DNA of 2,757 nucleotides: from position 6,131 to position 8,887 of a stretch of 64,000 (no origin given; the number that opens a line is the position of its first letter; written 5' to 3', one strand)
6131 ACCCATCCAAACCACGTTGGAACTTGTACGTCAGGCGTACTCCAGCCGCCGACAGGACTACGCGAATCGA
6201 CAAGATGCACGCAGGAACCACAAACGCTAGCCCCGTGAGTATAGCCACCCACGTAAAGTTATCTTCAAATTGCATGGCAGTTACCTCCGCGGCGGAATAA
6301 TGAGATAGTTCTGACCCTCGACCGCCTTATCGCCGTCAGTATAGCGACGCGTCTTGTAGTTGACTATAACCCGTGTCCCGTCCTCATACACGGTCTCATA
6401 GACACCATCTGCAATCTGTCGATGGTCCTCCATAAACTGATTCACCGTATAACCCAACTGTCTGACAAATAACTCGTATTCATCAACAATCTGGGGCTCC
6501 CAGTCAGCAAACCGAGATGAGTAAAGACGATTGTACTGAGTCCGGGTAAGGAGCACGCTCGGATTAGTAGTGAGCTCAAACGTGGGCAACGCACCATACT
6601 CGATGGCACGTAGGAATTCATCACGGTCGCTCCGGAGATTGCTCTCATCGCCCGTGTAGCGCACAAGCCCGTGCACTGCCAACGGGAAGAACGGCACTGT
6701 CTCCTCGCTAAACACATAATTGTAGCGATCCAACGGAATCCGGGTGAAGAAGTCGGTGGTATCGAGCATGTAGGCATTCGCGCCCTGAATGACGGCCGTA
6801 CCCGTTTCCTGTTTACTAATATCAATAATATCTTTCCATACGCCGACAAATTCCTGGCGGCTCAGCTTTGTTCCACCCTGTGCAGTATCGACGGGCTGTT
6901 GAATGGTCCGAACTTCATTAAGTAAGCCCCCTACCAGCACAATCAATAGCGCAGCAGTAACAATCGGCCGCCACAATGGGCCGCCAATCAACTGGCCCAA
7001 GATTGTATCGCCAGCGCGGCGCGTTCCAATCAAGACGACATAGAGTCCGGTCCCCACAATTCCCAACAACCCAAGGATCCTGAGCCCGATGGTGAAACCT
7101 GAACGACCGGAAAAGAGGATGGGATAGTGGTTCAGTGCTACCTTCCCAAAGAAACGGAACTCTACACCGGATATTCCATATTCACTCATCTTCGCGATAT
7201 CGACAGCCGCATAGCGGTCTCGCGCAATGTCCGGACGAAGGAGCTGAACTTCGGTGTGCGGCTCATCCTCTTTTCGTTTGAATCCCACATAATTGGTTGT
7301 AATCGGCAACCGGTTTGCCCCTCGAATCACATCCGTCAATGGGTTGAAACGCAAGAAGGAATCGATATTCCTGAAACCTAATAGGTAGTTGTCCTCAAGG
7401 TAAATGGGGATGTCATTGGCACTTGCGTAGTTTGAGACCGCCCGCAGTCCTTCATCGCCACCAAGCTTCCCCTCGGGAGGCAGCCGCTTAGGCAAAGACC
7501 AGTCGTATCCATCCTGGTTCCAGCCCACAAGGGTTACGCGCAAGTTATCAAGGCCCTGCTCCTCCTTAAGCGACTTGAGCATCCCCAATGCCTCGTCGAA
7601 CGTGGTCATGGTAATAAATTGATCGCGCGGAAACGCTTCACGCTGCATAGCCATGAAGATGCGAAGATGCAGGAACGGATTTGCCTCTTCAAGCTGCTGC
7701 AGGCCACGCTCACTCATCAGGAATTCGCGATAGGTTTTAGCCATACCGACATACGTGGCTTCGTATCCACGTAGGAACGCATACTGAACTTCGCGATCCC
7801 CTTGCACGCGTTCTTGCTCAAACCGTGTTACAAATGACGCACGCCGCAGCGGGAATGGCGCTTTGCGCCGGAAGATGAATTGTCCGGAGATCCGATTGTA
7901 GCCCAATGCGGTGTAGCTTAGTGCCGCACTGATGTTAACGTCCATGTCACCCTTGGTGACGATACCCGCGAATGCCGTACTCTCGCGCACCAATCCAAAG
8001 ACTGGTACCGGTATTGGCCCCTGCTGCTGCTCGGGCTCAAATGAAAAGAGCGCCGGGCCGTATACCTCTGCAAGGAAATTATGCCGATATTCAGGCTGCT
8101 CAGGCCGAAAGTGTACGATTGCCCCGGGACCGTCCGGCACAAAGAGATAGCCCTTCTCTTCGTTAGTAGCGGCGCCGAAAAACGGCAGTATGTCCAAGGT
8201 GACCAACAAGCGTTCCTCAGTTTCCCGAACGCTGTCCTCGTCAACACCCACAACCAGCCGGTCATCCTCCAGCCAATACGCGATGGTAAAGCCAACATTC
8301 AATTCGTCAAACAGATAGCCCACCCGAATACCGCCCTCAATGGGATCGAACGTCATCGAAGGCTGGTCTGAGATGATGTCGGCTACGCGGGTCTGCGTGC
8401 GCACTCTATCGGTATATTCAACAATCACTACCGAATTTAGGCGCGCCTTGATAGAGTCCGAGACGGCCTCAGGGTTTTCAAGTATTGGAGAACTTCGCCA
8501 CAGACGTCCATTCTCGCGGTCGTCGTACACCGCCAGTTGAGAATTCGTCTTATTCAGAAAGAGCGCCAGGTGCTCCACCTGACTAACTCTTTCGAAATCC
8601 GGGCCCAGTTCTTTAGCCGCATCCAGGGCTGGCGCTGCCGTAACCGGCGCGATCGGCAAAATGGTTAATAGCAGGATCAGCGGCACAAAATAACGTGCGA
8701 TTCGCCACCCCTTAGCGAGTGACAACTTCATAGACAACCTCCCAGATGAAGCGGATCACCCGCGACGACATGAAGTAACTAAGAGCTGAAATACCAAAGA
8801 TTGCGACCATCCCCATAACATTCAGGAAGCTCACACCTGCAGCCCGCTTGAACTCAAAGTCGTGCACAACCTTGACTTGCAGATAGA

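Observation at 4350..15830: Seven-gene, ATPase-less operon coupling a 1036-aa CBM-fused binding protein to two ABC permease pairs, an NHL-TPR-Yip1 fusion and an 818-aa membrane-tethered unknown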

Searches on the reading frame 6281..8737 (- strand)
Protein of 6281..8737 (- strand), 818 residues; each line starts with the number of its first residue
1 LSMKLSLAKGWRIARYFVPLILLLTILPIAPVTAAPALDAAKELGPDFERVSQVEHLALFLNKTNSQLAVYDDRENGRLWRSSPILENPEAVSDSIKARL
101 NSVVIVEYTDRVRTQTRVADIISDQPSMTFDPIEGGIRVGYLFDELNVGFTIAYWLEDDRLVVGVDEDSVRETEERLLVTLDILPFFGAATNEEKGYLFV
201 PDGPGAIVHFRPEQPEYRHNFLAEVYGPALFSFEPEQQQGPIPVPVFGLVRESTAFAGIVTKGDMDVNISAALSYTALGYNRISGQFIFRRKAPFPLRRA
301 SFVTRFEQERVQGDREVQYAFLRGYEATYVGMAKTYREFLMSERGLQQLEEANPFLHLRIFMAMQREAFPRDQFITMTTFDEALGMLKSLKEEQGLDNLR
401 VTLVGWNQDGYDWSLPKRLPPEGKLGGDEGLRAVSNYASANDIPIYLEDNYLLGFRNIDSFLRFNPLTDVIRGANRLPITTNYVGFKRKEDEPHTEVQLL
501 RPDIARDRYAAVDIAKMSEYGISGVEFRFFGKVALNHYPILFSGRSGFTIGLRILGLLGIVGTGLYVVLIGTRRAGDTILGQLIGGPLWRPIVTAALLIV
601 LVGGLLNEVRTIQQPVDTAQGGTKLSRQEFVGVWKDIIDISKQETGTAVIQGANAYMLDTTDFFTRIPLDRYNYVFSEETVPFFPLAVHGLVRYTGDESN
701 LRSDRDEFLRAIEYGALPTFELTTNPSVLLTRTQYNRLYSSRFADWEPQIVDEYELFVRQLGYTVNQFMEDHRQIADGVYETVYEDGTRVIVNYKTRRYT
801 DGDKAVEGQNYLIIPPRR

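Call 4: search_protein_families(library=pfam, proteins=[window:6281-8737:-], max_evalue=0.01)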
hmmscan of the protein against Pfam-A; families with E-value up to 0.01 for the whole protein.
window:6281-8737:- (818 aa): 1 family
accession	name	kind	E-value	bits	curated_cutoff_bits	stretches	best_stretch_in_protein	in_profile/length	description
PF18952.6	DUF5696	-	1.7e-149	499.6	25.6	2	130-534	4-415/612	Family of unknown function (DUF5696)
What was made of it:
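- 6281..8737 (-): DUF5696 protein (818 aa, probably 816 aa from ATG 8731). N-terminally anchored, with a GH129/GH101-like fold: N-terminal beta-sandwich, (beta/alpha)8 barrel and C-terminal beta-sandwich. Pfam PF18952, E=1.7e-149 (call 4).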

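Call 5: search_protein_families(library=ncbifam, proteins=[window:6281-8737:-], max_evalue=0.01)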
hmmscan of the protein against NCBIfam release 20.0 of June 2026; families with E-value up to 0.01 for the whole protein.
window:6281-8737:- (818 aa): 0 families

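Call 8: find_homologous_proteins(query=window:6281-8737:-, max_evalue=1e-10)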
Query window:6281-8737:- (818 aa): 64 proteins with E <= 1e-10 among 8000 candidates.
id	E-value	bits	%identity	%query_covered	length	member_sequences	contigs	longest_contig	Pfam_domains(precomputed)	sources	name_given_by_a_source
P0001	0.0e+0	1831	99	100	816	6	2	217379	PF18952.7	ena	-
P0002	0.0e+0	1735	92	100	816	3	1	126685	PF18952.7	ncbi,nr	ncbi:MAG: DUF5696 domain-containing protein [Chloroflexi bacterium]|nr:DUF5696 domain-containing pro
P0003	0.0e+0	1689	89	100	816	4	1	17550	PF18952.7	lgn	-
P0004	0.0e+0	1686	90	100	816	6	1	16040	PF18952.7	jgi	jgi:hypothetical protein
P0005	0.0e+0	1678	89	100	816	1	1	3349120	PF18952.7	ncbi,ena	-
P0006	0.0e+0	1677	89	100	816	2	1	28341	PF18952.7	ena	-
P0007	0.0e+0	1663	88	100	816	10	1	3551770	PF18952.7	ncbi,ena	-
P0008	0.0e+0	1662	88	100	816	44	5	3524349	PF18952.7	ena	-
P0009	0.0e+0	1662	87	100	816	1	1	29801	PF18952.7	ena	-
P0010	0.0e+0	1661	88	100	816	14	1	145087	PF18952.7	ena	-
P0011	0.0e+0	1646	87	100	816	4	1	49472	PF18952.7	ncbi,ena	-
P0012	0.0e+0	1622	85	100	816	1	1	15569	PF18952.7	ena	-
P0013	0.0e+0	1607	85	100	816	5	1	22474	PF18952.7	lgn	-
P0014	0.0e+0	1607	85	100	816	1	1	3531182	PF18952.7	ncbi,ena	-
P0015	0.0e+0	1595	87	97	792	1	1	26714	PF18952.7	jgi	jgi:hypothetical protein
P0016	1.9e-289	980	91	57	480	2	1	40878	PF18952.7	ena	-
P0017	1.2e-146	508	38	65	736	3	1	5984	PF18952.7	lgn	-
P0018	1.2e-146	508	39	61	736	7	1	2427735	PF18952.7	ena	-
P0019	3.0e-143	497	39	61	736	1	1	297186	PF18952.7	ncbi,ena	-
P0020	5.8e-140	486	36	65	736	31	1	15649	PF18952.7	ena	-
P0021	1.9e-135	471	35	62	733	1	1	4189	PF18952.7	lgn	-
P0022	1.0e-129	452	36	65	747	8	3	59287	PF18952.7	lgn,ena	-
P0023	3.1e-128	447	35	65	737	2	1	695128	PF18952.7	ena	-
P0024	3.8e-112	394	31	63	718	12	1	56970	PF18952.7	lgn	-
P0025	4.6e-111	390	31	61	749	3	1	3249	PF26567.1,PF18952.7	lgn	-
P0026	2.4e-109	385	35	53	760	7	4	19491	PF18952.7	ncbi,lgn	-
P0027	2.0e-108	382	34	53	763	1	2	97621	PF18952.7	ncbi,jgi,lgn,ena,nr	ncbi:MAG TPA: hypothetical protein GXX29_05670 [Firmicutes bacterium]|nr:hypothetical protein [Bacil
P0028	2.6e-106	375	35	63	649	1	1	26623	PF18952.7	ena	-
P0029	1.8e-105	372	32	60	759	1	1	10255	PF18952.7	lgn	-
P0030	3.7e-95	338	32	61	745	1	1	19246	PF18952.7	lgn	-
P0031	1.3e-90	323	32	53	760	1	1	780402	PF18952.7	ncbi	ncbi:DUF5696 domain-containing protein [Paenibacillus marinisediminis]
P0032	2.9e-90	322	32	52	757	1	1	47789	PF18952.7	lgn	-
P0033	2.9e-89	318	32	62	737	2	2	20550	PF18952.7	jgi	jgi:hypothetical protein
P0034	3.1e-89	318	32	52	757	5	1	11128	PF18952.7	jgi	-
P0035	4.2e-89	318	30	54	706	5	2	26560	PF18952.7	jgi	jgi:hypothetical protein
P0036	2.2e-88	315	32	51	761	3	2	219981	PF18952.7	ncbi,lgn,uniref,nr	ncbi:DUF5696 domain-containing protein [Paenibacillus mendelii]|uniref:DUF5696 domain-containing pro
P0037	6.0e-87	311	29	61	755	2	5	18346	PF18952.7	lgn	-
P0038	5.7e-84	301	29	56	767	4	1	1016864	PF18952.7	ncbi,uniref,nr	ncbi:DUF5696 domain-containing protein [Paenibacillus lignilyticus]|uniref:Uncharacterized protein n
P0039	5.8e-83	297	30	52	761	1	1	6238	PF18952.7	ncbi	-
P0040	1.4e-82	296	33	50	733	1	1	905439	PF18952.7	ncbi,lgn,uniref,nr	ncbi:DUF5696 domain-containing protein [Paenibacillus glycanilyticus]|uniref:DUF5696 domain-containi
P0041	1.1e-80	290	28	62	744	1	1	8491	PF18952.7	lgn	-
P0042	1.4e-78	283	34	36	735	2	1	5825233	PF18952.7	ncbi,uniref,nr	ncbi:DUF5696 domain-containing protein [Paenibacillus sp. B01]|uniref:DUF5696 domain-containing prot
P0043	1.6e-78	283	29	62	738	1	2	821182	PF18952.7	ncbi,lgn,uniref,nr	ncbi:DUF5696 domain-containing protein [Paenibacillus mendelii]|uniref:DUF5696 domain-containing pro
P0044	3.3e-78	282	29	63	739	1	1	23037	PF18952.7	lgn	-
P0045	5.0e-78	281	33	50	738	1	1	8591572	PF18952.7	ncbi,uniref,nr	ncbi:DUF5696 domain-containing protein [Paenibacillus sp. PAMC21692]|uniref:DUF5696 domain-containin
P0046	1.5e-77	279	29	52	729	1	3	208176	PF18952.7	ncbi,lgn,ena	-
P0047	2.0e-77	279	29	61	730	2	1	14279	PF18952.7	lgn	-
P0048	3.6e-77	278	29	53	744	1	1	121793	PF18952.7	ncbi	-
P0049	4.0e-77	278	32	54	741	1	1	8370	PF18952.7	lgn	-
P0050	8.9e-75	270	31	56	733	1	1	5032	PF18952.7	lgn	-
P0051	1.1e-71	260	30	59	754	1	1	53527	PF18952.7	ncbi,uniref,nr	ncbi:hypothetical protein PA598K_01209 [Paenibacillus sp. 598K]|uniref:DUF5696 domain-containing pro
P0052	8.5e-71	257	28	61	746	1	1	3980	PF18952.7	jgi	jgi:hypothetical protein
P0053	2.1e-67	246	28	50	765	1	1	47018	PF18952.7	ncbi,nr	ncbi:MAG: DUF5696 domain-containing protein [Bacillota bacterium]|nr:DUF5696 domain-containing prote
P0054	1.6e-63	233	27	52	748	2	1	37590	PF18952.7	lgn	-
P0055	1.7e-57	213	28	48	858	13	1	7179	PF18952.7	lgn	-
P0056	1.5e-56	210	27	94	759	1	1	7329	PF18952.7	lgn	-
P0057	2.9e-50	189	32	37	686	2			PF18952.7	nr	nr:DUF5696 domain-containing protein [Paenibacillus dendrobii]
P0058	6.7e-46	175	30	39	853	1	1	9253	PF18952.7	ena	-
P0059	2.3e-44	170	25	81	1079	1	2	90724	PF19789.7,PF18952.7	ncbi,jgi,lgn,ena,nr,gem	ncbi:MAG: DUF5696 domain-containing protein [Defluviitaleaceae bacterium]|nr:DUF5696 domain-containi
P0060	2.1e-42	163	26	49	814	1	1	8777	PF18952.7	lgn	-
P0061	3.9e-36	143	23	54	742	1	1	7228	PF18952.7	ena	-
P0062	3.1e-32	130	29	35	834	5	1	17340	PF18952.7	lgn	-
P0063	8.0e-31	125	26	50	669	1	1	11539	PF18952.7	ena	-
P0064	3.8e-13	67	27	18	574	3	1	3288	PF19773.6,PF18952.7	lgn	-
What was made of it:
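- Checked: This gives 816 aa, as in its close full-length homologues P0001-P0014, and reduces the overlap to 20 nt (call 8).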

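Call 9: find_encoding_contigs(protein=P0018, flank=10000, max_places=2)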
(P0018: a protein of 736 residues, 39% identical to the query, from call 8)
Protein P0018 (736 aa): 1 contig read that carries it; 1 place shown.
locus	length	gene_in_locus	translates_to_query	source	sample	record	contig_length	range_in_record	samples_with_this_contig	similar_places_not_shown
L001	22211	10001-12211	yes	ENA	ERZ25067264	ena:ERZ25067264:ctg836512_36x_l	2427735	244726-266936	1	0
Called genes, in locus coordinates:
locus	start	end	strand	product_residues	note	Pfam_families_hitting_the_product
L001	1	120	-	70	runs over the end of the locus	-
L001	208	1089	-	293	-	PF00795:CN_hydrolase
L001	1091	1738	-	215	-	PF00857:Isochorismatase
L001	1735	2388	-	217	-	PF00857:Isochorismatase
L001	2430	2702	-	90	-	-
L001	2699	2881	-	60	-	-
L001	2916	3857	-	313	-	PF00528:BPD_transp_1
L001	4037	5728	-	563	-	PF01547:SBP_bac_1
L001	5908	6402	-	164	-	-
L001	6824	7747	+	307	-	PF00528:BPD_transp_1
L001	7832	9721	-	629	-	PF01266:DAO (faint), PF01494:FAD_binding_3, PF04820:Trp_halogenase, PF12831:FAD_oxidored, PF13450:NAD_binding_8 (faint), PF04820:Trp_halogenase, PF02810:SEC-C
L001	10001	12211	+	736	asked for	PF18952:DUF5696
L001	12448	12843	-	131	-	-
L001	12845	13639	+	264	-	-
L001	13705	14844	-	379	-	PF27998:ArabinogalactanP (weak), PF11258:DUF3048, PF17479:DUF3048_C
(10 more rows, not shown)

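Call 10: find_encoding_contigs(protein=P0036, flank=10000, max_places=2)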
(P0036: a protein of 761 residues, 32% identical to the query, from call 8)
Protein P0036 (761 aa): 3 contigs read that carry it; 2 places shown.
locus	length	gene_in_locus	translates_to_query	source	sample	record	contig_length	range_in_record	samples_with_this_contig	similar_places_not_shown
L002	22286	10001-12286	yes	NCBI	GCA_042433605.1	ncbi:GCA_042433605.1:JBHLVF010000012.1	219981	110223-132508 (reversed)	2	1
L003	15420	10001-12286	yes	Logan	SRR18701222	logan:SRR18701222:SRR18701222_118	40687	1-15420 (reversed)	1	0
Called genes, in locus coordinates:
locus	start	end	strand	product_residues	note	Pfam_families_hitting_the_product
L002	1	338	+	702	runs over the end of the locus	PF17389:Bac_rhamnosid6H (weak), PF17390:Bac_rhamnosid_C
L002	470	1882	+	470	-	PF01547:SBP_bac_1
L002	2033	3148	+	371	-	PF00005:ABC_tran, PF02463:SMC_N (weak), PF13304:AAA_21 (faint), PF13401:AAA_22 (faint), PF17912:OB_MalK, PF08402:TOBE_2, PF03459:TOBE (weak)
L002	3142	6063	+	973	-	PF01547:SBP_bac_1, PF13416:SBP_bac_8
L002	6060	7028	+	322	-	PF00528:BPD_transp_1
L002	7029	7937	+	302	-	PF00528:BPD_transp_1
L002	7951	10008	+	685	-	PF08450:SGL (faint), PF01436:NHL (weak), PF04893:Yip1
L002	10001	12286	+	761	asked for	PF18952:DUF5696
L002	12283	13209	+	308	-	PF00528:BPD_transp_1 (weak)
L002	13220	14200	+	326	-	PF00528:BPD_transp_1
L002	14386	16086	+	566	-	-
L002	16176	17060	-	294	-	PF02311:AraC_binding, PF07883:Cupin_2, PF00165:HTH_AraC, PF12833:HTH_18, PF00165:HTH_AraC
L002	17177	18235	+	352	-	PF01408:GFO_IDH_MocA, PF03435:Sacchrp_dh_NADP (weak), PF03447:NAD_binding_3 (weak), PF03807:F420_oxidored (weak), PF22725:GFO_IDH_MocA_C3, PF02894:GFO_IDH_MocA_C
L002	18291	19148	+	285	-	PF01261:AP_endonuc_2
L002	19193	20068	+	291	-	PF01261:AP_endonuc_2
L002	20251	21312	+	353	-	PF20583:DUF6786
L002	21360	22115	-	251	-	PF00072:Response_reg, PF12833:HTH_18, PF00165:HTH_AraC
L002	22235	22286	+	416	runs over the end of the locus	PF10114:PocR, PF06580:His_kinase, PF02518:HATPase_c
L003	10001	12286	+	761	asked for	PF18952:DUF5696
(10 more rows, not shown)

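Call 14: search_solved_structures(query=A1, max_evalue=1, show_alignments=2)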
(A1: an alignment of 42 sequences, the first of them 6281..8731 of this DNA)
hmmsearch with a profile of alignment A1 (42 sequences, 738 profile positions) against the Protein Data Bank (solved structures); distinct sequences matched with E-value up to 1: 34.
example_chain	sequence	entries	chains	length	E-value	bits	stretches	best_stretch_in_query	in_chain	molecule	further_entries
5wzn_A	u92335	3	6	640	3.3e-17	65.1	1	320-588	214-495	Alpha-N-acetylgalactosaminidase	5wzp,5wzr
5wzq_A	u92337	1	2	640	1.1e-16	63.3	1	320-588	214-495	Alpha-N-acetylgalactosaminidase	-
8rzg_A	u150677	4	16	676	3.4e-12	48.5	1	57-516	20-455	Conserved hypothetical periplasmic protein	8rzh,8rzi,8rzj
8rzk_A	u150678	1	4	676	3.5e-12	48.4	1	57-517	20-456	Conserved hypothetical periplasmic protein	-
5opq_A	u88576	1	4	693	3.9e-12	48.3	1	57-516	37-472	3,6-anhydro-D-galactosidase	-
2z1k_A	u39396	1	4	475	0.016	16.5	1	424-493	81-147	(Neo)pullulanase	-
6llq_A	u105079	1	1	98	0.02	16.2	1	377-452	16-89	VAL88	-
2wc7_A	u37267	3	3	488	0.045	15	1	426-465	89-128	ALPHA AMYLASE, CATALYTIC REGION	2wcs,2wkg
3vgd_A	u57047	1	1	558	0.051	14.9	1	390-465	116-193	Malto-oligosyltrehalose trehalohydrolase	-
3vgg_A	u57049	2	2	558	0.051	14.8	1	390-465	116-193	Malto-oligosyltrehalose trehalohydrolase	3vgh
1eha_A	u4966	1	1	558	0.051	14.8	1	390-465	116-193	GLYCOSYLTREHALOSE TREHALOHYDROLASE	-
1eh9_A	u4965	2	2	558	0.051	14.8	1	390-465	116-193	GLYCOSYLTREHALOSE TREHALOHYDROLASE | Malto-oligosyltrehalose trehalohydrolase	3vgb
3vge_A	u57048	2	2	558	0.051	14.8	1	390-465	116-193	Malto-oligosyltrehalose trehalohydrolase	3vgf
2n3z_A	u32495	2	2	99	0.061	14.6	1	377-454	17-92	OR446 | De novo designed protein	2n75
1ea9_C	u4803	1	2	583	0.084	14.1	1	402-475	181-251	CYCLOMALTODEXTRINASE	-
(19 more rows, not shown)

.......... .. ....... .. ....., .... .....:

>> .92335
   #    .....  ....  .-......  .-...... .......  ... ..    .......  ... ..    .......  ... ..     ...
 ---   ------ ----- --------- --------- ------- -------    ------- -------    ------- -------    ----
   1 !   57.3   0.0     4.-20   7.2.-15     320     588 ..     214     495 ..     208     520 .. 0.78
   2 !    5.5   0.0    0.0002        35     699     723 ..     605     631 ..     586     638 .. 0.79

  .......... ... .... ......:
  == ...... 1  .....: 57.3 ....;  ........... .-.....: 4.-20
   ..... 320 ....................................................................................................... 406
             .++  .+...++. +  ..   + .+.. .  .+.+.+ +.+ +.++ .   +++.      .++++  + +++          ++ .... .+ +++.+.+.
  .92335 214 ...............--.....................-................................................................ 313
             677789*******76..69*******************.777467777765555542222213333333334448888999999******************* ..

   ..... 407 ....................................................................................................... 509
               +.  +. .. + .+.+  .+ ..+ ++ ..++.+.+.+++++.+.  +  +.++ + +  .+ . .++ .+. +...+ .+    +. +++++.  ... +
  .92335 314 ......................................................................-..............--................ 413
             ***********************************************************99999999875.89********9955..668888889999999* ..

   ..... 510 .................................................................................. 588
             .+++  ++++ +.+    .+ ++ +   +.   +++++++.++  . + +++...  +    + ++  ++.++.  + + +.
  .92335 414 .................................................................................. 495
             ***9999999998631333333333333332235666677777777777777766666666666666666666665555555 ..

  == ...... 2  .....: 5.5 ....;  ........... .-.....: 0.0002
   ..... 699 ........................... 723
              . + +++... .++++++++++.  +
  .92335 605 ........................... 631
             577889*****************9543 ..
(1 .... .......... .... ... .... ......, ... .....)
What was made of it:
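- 6281..8737 (-): Family profile against PDB sequences: GH129 NagBb E=3.3e-17, ZgGH129 E=3.9e-12 (call 14).
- On CAZy GH129: HMMER puts NagBb D435 on a non-conserved column and D443 on the family's 'DY' Asp (call 14).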

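Call 15: find_related_loci(query=A1, collection=genome_contigs, flank=10000)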
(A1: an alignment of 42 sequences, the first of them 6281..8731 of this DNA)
Query A1 (816 aa) in genome_contigs; peptide patterns used: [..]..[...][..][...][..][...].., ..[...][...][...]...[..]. (x = any residue, [..] = any of these).
600 stretches matched a pattern (row limit reached: there are more); 573 encode a relative of the query (tblastn E <= 1e-3); the best 80 are kept; 80 distinct loci.
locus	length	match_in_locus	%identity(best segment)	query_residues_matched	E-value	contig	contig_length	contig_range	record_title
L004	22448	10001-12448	89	1-816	0e+0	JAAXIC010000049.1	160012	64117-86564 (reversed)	MAG: Chloroflexota bacterium isolate Plut_88905 unfiltered_Plut_88905_genomic_contig_609045, whole genome shotgun sequen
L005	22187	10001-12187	36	1-812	5e-89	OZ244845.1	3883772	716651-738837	MAG: Chloroflexota bacterium isolate 3460274c-b819-443f-96a0-86c9f13451b3 genome assembly, chromosome: 1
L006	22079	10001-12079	32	38-816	1e-73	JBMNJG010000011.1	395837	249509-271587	MAG: Limnochordia bacterium isolate SBF912LR0HQ0069 contig_43549, whole genome shotgun sequence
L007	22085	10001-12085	32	27-813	2e-73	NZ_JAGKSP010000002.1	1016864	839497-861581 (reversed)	Paenibacillus lignilyticus strain DLE-14 contig2, whole genome shotgun sequence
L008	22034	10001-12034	32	46-813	2e-70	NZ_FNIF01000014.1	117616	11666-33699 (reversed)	Paenibacillus sp. yr247, whole genome shotgun sequence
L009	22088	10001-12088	29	29-812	4e-69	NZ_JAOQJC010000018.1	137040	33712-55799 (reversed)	Paenibacillus sp. J5C2022 5CP_contig18, whole genome shotgun sequence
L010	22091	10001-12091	30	27-813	3e-67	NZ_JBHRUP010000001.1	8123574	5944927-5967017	Paenibacillus sepulcri strain CCM 7311 contig_1, whole genome shotgun sequence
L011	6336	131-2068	33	101-812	5e-64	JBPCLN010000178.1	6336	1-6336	MAG: Chloroflexota bacterium isolate TH_ant_mag_79 S1Ck127_3311396_flag_0_multi_17.0000_len_6336, whole genome shotgun s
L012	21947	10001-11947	31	70-792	3e-63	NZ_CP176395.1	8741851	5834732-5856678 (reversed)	Paenibacillus sp. MBLB4367 chromosome, complete genome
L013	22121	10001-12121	29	32-812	1e-58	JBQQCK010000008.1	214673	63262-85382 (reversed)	Gracilibacillus sp. D59 contig_8, whole genome shotgun sequence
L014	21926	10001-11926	31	55-792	1e-54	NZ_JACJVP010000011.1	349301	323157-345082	Cohnella nanjingensis strain DSM 28246 contig_11, whole genome shotgun sequence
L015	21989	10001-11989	32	46-797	1e-54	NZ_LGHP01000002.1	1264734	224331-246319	Bacillus sp. FJAT-28004 scaffold_1, whole genome shotgun sequence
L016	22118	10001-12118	29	29-812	2e-54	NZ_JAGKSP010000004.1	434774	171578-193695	Paenibacillus lignilyticus strain DLE-14 contig4, whole genome shotgun sequence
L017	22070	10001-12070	28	47-811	4e-54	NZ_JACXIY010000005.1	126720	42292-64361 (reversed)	Paenibacillus arenilitoris strain IB182493 Contig_5, whole genome shotgun sequence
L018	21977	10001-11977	29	49-797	1e-53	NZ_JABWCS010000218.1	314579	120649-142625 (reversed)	Paenibacillus agri strain JW14 731, whole genome shotgun sequence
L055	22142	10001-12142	27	19-809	7e-43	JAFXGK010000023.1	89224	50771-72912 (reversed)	MAG: Clostridia bacterium isolate RGIG6392 Sheep_Rectum-5__c759, whole genome shotgun sequence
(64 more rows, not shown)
